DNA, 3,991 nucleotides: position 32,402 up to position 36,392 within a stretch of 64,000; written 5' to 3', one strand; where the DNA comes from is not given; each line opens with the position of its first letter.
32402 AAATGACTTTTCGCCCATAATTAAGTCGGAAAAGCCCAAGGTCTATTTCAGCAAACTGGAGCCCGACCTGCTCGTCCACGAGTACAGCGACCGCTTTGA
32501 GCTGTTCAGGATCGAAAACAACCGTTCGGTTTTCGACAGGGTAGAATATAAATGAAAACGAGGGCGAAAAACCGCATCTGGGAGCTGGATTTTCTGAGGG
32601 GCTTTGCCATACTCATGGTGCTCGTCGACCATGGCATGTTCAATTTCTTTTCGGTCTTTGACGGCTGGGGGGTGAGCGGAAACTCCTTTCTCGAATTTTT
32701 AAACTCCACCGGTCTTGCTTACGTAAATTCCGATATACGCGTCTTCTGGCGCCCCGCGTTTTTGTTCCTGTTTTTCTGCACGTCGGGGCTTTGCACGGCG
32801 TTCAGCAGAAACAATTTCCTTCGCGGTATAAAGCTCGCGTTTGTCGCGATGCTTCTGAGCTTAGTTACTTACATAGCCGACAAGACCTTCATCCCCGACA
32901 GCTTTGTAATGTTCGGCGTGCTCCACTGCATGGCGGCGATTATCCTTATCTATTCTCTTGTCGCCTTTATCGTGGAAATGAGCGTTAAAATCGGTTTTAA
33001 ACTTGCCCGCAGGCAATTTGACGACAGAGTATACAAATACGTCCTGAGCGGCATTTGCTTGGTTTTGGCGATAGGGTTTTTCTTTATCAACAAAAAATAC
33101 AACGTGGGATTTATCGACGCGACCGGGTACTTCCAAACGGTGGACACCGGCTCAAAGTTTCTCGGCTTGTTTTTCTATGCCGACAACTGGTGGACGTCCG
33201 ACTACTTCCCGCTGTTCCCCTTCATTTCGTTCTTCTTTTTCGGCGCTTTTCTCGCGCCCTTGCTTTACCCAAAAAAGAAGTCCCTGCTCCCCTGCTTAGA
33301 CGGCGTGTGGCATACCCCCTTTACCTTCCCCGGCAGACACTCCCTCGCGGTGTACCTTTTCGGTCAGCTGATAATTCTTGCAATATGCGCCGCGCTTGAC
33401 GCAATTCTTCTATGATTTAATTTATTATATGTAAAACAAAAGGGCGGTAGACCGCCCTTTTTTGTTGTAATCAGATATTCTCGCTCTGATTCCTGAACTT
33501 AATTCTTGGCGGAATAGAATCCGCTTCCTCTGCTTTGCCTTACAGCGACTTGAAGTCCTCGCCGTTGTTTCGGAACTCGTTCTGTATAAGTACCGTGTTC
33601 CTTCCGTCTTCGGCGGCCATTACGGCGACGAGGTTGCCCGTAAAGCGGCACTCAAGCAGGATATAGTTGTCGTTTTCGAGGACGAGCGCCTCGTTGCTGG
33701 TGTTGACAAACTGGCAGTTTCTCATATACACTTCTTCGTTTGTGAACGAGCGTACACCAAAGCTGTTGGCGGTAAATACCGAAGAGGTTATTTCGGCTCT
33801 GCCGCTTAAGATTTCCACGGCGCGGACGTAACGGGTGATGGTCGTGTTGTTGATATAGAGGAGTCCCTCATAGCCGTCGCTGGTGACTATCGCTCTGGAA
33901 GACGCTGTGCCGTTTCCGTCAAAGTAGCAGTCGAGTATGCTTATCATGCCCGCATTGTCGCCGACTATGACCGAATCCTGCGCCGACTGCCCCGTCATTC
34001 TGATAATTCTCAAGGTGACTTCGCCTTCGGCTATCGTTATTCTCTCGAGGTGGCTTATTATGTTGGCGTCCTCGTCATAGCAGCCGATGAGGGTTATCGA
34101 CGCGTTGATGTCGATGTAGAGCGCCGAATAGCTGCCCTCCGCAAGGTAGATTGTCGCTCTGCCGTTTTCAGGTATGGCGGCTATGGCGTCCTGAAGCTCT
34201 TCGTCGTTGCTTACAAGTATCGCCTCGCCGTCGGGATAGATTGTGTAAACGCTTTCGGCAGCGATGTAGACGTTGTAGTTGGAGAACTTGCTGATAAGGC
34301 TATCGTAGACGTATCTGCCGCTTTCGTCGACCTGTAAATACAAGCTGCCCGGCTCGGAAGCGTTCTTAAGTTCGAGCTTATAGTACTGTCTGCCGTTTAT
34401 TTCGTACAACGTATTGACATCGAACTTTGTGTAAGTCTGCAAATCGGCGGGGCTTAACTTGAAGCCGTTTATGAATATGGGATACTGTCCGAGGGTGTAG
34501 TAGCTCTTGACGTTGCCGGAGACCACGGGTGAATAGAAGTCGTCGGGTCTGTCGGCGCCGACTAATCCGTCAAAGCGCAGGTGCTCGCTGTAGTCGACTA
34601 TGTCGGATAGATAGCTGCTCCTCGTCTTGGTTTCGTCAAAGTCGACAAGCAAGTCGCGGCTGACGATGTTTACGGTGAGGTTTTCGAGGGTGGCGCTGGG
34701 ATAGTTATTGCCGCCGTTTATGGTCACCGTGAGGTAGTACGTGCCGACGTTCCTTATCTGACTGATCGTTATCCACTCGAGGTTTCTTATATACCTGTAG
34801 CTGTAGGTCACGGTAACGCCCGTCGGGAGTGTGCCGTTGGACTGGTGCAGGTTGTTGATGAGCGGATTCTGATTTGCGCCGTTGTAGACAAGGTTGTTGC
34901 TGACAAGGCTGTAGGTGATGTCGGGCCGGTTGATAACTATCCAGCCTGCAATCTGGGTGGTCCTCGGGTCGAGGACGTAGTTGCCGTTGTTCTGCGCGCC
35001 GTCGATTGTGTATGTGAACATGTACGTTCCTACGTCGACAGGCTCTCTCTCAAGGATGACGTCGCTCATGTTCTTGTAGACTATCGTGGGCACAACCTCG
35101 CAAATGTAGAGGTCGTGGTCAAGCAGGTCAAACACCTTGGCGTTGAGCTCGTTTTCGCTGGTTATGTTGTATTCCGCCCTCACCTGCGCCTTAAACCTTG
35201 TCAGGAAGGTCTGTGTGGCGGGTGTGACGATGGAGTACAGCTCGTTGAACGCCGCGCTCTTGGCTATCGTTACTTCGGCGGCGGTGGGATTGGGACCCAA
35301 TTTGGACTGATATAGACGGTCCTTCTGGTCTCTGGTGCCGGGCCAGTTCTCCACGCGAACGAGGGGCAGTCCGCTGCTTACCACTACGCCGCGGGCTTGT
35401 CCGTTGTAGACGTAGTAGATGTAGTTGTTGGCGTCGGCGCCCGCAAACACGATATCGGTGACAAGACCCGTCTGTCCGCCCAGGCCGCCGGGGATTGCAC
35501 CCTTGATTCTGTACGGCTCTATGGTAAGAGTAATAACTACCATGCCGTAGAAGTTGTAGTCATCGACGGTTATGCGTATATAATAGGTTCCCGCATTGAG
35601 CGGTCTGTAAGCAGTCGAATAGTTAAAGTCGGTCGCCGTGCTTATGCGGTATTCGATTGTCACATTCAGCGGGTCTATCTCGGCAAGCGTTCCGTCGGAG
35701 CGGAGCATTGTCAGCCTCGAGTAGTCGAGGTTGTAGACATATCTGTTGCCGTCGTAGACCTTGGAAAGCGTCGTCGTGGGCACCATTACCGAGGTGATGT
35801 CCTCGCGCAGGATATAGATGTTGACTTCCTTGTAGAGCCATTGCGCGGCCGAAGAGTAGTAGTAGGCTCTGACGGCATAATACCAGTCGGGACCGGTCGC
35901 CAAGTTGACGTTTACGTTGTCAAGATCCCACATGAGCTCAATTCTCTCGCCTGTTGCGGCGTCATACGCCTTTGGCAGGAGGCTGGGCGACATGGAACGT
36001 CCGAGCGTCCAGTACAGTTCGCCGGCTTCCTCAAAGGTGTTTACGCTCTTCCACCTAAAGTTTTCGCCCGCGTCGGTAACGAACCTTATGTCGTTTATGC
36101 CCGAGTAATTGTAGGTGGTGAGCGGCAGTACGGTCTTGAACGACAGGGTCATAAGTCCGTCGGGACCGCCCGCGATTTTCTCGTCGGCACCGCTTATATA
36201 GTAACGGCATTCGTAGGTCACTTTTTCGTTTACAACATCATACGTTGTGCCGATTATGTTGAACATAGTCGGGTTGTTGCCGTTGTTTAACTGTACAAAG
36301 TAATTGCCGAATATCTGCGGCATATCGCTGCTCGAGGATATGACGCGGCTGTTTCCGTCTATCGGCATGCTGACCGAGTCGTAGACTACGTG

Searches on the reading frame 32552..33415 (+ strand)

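Call 11: search_protein_families(library=pfam, proteins=[window:32552-33415:+], max_evalue=0.001)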
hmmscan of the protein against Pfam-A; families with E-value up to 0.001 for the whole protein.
window:32552-33415:+ (287 aa): 2 families
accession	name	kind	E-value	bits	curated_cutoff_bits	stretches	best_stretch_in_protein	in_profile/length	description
PF07786.18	HGSNAT_cat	-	5.7e-26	91.9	22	1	8-272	1-221/222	Heparan-alpha-glucosaminide N-acetyltransferase, catalytic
PF10129.15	OpgC_C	-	0.00016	21.1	21.4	0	8-34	1-27/358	OpgC protein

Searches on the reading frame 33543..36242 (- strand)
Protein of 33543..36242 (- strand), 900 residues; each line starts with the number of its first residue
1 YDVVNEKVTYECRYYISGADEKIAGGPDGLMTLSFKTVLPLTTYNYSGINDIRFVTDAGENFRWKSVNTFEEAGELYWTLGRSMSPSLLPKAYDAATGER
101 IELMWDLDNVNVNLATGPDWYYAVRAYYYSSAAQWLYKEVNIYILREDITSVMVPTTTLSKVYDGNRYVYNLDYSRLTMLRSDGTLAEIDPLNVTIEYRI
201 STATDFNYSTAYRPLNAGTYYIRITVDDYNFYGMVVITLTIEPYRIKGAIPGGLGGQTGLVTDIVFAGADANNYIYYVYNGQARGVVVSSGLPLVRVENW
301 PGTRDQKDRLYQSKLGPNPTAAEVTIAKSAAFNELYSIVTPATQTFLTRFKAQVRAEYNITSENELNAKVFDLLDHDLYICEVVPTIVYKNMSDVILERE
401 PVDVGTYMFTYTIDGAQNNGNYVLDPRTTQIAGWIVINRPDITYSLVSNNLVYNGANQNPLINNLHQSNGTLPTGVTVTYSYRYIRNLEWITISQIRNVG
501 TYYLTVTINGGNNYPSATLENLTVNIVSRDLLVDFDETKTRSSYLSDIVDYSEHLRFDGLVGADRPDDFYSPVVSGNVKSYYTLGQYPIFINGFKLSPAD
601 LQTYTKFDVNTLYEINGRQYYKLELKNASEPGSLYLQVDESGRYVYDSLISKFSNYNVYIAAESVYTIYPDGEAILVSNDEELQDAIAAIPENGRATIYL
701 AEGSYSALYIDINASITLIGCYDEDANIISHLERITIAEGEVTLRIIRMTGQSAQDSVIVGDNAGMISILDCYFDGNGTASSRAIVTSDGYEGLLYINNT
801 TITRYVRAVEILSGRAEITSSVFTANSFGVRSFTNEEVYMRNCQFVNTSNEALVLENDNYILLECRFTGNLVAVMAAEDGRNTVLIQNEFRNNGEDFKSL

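Call 87: search_solved_structures(query=window:33543-36242:-, max_evalue=1)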
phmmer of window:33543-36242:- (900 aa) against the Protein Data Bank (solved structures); distinct sequences matched with E-value up to 1: 4.
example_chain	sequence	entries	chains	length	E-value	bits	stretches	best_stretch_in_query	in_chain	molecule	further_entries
9l5v_6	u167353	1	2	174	0.19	13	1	565-602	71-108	ACPII-6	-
9kz9_l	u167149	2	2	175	0.19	13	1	565-602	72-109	ACPI-l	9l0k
7y7b_b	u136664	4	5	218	0.56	11.5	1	564-601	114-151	ACPI-14 | ACPII-1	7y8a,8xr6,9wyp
8wb4_6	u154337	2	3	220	0.57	11.5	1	564-601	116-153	ACPII-6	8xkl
